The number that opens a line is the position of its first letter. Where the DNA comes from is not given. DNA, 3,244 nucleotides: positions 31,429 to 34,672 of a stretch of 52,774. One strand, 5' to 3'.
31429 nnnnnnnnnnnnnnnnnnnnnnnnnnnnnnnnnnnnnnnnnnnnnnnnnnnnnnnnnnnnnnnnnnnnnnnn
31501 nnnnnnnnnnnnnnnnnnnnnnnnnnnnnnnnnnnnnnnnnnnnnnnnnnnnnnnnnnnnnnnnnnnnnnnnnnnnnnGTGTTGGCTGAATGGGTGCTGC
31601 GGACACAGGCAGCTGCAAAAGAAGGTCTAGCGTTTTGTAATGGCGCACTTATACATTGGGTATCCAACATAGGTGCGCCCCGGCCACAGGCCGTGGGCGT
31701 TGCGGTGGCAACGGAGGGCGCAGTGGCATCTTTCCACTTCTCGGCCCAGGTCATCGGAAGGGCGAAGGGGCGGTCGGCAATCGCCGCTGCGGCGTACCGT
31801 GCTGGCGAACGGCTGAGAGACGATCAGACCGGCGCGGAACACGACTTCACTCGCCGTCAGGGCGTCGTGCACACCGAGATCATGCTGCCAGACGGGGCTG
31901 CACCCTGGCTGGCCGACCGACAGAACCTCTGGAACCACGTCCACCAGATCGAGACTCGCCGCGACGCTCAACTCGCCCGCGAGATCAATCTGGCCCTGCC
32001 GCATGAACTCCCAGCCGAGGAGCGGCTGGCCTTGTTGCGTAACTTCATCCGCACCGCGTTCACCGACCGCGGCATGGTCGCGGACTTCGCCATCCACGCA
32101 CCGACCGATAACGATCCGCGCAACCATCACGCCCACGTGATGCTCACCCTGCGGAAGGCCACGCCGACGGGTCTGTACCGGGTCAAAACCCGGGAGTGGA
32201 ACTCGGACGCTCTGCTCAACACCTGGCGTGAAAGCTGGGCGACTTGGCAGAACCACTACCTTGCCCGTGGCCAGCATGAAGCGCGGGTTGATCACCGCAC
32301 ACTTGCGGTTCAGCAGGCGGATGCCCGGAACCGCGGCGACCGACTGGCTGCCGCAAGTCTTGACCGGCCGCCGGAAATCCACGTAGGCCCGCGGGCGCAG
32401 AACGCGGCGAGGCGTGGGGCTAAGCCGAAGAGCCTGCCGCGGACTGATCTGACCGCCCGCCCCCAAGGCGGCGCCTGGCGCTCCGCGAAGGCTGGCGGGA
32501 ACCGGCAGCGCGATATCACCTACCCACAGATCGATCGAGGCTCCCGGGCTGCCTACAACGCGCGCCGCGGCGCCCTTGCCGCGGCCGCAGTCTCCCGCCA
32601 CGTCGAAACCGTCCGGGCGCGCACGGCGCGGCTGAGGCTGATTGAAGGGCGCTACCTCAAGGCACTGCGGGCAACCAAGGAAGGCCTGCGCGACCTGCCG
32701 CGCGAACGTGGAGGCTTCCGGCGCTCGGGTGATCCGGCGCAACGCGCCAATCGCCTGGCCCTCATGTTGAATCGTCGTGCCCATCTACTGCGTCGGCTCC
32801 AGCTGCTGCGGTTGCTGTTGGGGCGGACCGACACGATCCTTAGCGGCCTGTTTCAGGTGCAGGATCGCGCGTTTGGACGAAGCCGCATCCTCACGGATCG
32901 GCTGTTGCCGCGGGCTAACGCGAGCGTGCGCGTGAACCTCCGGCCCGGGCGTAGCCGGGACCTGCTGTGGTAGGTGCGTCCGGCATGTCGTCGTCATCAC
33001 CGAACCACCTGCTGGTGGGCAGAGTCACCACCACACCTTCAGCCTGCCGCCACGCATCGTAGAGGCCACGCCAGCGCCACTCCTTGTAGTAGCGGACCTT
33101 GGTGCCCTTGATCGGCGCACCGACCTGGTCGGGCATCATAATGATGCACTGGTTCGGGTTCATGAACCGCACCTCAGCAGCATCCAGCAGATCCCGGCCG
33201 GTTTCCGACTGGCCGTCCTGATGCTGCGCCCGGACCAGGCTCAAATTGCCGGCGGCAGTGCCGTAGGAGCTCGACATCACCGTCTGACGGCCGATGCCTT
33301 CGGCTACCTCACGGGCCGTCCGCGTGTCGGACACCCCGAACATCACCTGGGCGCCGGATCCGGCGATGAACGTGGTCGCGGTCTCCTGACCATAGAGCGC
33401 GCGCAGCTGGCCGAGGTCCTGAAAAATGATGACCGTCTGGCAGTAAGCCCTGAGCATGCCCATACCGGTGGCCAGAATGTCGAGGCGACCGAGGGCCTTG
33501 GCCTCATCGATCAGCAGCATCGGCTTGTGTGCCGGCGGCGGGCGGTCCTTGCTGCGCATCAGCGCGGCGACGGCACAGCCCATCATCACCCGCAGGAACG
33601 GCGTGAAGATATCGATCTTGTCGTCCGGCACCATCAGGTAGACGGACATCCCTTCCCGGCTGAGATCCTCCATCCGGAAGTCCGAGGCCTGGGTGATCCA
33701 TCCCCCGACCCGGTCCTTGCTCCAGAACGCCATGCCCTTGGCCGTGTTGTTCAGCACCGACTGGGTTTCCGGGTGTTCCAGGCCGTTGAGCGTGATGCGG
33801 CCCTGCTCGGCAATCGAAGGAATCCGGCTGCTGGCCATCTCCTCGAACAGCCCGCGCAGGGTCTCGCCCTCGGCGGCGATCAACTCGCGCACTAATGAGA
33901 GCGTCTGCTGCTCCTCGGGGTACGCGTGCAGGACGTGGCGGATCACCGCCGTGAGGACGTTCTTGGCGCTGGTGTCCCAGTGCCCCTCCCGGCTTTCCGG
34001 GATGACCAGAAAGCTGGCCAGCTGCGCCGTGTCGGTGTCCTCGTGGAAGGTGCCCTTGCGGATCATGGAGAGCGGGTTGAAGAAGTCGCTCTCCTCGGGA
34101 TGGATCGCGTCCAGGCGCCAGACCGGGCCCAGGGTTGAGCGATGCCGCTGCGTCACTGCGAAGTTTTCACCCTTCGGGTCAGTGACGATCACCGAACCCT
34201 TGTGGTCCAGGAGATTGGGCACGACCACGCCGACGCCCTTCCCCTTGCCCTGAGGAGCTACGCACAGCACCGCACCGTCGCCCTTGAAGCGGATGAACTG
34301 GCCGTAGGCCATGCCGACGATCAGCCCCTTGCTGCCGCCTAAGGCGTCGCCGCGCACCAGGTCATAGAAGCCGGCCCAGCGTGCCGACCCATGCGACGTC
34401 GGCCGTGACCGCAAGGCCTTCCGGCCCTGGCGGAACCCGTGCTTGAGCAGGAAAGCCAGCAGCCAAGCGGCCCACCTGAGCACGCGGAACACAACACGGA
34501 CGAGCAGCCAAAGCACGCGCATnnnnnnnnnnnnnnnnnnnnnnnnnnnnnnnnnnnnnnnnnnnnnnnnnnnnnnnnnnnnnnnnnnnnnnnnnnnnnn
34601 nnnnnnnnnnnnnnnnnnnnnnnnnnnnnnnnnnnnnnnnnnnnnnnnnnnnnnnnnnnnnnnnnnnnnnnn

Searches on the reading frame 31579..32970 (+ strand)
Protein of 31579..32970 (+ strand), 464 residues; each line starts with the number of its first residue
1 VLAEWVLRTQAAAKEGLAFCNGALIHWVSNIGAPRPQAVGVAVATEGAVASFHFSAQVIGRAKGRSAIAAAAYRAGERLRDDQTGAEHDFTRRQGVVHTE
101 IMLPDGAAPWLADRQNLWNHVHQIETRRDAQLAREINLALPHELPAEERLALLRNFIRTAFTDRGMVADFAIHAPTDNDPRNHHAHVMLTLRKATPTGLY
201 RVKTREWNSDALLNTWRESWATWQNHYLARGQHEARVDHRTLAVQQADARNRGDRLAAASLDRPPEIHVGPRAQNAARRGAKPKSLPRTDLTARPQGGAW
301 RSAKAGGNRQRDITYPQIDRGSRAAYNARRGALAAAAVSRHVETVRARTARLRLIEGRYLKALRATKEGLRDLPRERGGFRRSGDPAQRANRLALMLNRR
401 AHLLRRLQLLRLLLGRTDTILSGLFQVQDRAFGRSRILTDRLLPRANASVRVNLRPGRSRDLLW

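Call 48: search_protein_families(library=pfam, proteins=[window:31579-32970:+], max_evalue=0.00001)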
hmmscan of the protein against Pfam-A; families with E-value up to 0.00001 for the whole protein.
window:31579-32970:+ (464 aa): 1 family
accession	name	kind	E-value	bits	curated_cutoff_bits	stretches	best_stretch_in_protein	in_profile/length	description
PF03389.21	MobA_MobL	-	6.3e-63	213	26.7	2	65-205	1-138/224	MobA/MobL family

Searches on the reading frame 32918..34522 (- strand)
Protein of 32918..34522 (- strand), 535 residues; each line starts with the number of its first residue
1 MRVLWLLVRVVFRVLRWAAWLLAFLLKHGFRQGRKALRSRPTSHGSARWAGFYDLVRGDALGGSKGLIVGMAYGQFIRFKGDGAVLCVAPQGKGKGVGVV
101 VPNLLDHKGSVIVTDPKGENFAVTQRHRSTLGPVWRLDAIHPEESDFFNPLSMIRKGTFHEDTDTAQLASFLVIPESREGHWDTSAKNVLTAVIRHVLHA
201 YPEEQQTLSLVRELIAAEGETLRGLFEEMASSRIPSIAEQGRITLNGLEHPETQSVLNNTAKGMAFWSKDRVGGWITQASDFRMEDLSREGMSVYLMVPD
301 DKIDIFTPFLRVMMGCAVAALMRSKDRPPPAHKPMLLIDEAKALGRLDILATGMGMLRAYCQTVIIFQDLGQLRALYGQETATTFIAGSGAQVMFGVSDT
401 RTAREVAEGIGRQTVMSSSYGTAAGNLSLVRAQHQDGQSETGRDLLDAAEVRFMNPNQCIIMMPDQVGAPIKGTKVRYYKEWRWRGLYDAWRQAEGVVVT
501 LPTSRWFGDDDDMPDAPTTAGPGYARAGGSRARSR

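Call 48: search_protein_families(library=pfam, proteins=[window:32918-34522:-], max_evalue=0.00001)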
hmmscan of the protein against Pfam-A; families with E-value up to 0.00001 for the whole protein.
window:32918-34522:- (535 aa): 3 families
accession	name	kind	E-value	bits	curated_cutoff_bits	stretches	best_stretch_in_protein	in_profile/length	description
PF02534.20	T4SS-DNA_transf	-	2.2e-65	221.7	20.1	1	55-481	19-448/468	Type IV secretory system Conjugative DNA transfer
PF10412.15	TrwB_AAD_bind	-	5.3e-27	95.1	20.5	1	161-467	86-379/387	Type IV secretion-system coupling protein DNA-binding domain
PF12696.13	TraG-D_C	-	2.1e-18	66.9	22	1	336-455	4-125/126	TraM recognition site of TraD and TraG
